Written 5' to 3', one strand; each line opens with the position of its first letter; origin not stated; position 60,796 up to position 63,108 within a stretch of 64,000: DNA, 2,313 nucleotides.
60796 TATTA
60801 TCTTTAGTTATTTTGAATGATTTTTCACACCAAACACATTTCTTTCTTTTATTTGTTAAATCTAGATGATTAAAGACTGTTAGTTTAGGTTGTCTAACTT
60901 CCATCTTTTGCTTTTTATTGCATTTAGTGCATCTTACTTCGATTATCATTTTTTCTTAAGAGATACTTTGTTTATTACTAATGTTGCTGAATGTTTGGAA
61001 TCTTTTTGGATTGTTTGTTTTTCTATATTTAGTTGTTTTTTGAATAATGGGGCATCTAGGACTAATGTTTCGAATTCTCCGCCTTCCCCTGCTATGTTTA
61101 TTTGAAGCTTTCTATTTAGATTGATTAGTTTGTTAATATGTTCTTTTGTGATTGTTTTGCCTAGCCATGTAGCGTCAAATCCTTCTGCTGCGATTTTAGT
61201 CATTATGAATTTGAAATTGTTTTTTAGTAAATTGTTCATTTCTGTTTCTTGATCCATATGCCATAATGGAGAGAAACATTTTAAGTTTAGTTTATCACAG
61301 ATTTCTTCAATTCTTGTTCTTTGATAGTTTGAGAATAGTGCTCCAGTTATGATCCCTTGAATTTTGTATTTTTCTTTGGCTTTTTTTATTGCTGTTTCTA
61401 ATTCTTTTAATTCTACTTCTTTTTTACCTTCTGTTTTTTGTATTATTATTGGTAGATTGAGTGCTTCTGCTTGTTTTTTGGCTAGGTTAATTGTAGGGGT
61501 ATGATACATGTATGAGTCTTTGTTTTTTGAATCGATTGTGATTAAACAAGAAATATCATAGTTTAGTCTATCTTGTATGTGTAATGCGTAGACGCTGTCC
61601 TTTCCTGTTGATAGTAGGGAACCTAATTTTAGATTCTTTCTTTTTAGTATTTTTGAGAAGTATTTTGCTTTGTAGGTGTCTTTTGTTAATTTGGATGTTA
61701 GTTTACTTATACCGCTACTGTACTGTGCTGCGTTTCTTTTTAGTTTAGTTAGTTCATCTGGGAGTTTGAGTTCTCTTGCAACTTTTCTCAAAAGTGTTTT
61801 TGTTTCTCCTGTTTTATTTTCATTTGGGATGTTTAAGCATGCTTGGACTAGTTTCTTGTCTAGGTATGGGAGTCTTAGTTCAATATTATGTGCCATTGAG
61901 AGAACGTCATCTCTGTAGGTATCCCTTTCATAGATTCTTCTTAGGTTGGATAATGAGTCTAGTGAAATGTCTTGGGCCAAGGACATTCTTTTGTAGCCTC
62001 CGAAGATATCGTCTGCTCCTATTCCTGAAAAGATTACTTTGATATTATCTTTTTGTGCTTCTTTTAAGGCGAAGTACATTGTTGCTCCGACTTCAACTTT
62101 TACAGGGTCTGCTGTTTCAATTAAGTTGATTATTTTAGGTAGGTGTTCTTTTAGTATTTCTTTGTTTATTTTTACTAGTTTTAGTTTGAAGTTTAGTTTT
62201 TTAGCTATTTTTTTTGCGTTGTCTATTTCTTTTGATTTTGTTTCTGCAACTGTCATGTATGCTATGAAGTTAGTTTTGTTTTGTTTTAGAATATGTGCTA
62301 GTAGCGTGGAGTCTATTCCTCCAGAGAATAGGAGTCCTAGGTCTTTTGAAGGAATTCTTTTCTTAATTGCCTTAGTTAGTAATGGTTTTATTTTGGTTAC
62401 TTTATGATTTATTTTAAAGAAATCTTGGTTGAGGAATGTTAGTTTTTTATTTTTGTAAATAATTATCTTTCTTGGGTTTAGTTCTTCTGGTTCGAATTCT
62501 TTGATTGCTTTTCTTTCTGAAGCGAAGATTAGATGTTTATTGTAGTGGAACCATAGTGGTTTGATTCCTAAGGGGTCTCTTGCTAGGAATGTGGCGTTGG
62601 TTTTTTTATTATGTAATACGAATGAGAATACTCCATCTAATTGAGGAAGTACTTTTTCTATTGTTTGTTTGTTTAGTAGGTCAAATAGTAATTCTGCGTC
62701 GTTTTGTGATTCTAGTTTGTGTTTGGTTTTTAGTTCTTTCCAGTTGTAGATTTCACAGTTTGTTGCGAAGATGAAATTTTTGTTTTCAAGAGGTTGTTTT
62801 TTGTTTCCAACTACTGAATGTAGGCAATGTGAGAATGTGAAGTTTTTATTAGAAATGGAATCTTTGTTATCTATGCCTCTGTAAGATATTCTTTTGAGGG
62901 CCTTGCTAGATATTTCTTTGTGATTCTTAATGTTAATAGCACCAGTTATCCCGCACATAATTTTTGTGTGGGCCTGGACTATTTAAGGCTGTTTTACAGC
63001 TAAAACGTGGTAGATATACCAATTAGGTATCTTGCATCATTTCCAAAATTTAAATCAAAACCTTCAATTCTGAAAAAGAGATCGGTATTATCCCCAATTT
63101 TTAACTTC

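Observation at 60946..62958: Asparagine-synthetase / Dph6 (MJ0570) PP-loop fusion protein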

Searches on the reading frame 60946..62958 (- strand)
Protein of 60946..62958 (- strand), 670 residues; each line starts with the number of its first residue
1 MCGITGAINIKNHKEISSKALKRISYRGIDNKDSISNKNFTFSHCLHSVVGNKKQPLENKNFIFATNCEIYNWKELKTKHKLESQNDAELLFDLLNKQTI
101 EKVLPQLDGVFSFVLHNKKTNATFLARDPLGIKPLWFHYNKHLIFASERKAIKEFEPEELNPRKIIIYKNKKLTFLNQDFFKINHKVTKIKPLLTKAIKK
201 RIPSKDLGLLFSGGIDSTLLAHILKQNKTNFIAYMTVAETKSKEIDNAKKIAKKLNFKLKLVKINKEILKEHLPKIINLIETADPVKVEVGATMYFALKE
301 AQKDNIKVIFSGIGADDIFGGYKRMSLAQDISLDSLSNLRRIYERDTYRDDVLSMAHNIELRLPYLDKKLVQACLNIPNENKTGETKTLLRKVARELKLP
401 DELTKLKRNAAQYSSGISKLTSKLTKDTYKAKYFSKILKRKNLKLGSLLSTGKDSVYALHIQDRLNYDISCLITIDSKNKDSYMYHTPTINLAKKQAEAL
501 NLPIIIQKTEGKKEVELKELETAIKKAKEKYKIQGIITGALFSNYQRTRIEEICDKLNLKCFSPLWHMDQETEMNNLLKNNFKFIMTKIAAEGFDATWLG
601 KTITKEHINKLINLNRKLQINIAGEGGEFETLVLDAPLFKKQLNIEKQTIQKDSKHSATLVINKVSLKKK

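Call 3: search_protein_families(library=pfam, proteins=[window:60946-62958:-], max_evalue=0.1)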
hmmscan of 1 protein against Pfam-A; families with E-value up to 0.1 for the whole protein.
window:60946-62958:- (670 aa): 13 families
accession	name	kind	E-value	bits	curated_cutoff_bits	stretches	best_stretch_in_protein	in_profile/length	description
PF01902.24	Diphthami_syn_2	-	2.9e-60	203.9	23.2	1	447-657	5-210/219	Diphthamide synthase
PF00733.27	Asn_synthase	-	1.4e-42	147.1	21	2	190-328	2-140/354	Asparagine synthase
PF13537.11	GATase_7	-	5e-24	85.1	25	1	52-153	11-122/123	Glutamine amidotransferase domain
PF13522.11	GATase_6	-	8e-19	68.4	27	1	41-148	13-130/130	Glutamine amidotransferase domain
PF24167.1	DUF7411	-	8.5e-12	45.5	28.7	1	207-278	3-72/194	Family of unknown function (DUF7411)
PF02540.23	NAD_synthase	-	6.4e-06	25.9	21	1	189-267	4-84/242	NAD synthase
PF06508.19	QueC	-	6.9e-06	26.1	22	1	210-273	5-71/210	Queuosine biosynthesis protein QueC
PF01171.26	ATP_bind_3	-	1.8e-05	25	27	1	211-266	6-64/182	PP-loop family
PF12481.13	DUF3700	-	0.0011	19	27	1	100-153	122-177/228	Aluminium induced protein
PF03054.22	tRNA_Me_trans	-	0.0014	18.8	20.6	1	210-271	6-79/202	tRNA methyl transferase HUP domain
PF01507.26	PAPS_reduct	-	0.0015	19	22.5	0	209-268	4-64/175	Phosphoadenosine phosphosulfate reductase domain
PF00764.25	Arginosuc_synth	-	0.0077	16.7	27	1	209-275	4-72/162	Arginosuccinate synthase N-terminal HUP domain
PF00270.35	DEAD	-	0.031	14.4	26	1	431-543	5-107/167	DEAD/DEAH box helicase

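Call 4: search_protein_families(library=ncbifam, proteins=[window:60946-62958:-], max_evalue=0.1)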
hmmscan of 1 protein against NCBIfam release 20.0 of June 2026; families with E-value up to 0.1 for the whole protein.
window:60946-62958:- (670 aa): 24 families
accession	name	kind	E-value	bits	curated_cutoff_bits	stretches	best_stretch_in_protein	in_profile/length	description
TIGR03679.1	Dph6_archaeal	equivalog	2.8e-80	268.7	197.3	1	447-663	2-216/218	diphthine--ammonia ligase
TIGR01536.1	asn_synth_AEB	equivalog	4.6e-76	256.9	267.1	3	2-169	1-185/517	asparagine synthase (glutamine-hydrolyzing)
NF006949.0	PRK09431.1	equivalog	4.5e-69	233.4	499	1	1-463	1-503/554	asparagine synthase B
TIGR03104.1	trio_amidotrans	equivalog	1.8e-40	138.8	570.1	3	1-152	1-165/589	N-acetylglutaminylglutamine amidotransferase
TIGR03108.1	eps_aminotran_1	hypoth_equivalog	4.9e-38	131.2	816.9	3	1-156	1-170/628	XrtA/PEP-CTERM system amidotransferase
NF033535.1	lass_lactam_cya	exception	1.3e-25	90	525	3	1-168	1-183/668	lasso peptide isopeptide bond-forming cyclase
NF052346.1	PAB0415_fam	hypoth_equivalog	3.2e-19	69.5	250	1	448-656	3-200/205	PAB0415 family putative ATP pyrophosphatase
NF052347.1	TTX_0299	hypoth_equivalog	1.2e-13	51.1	250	1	448-653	3-192/200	TTX_0299 family putative ATP pyrophosphatase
NF011155.0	PRK14561.1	equivalog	1.2e-12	47.9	207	1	207-278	3-72/195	hypothetical protein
TIGR01134.1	purF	equivalog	4e-09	36.3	350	1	38-172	64-221/432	amidophosphoribosyltransferase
NF010587.0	PRK13980.1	equivalog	2.6e-07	30.1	255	1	188-270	12-99/267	NAD+ synthase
NF033561.1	macrolact_Ik_Al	subfamily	6e-07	28.4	300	2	345-404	425-485/561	albusnodin/ikarugamycin family macrolactam cyclase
NF001484.0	PRK00331.1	subfamily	1.1e-06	27.3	381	1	1-30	1-30/601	isomerizing glutamine--fructose-6-phosphate transaminase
TIGR00268.2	TIGR00268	equivalog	1.2e-06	28.1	150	1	207-317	16-123/259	ATP-dependent sacrificial sulfur transferase LarE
TIGR00364.1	TIGR00364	equivalog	2.2e-06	27.4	150.3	1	210-265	4-60/201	7-cyano-7-deazaguanine synthase QueC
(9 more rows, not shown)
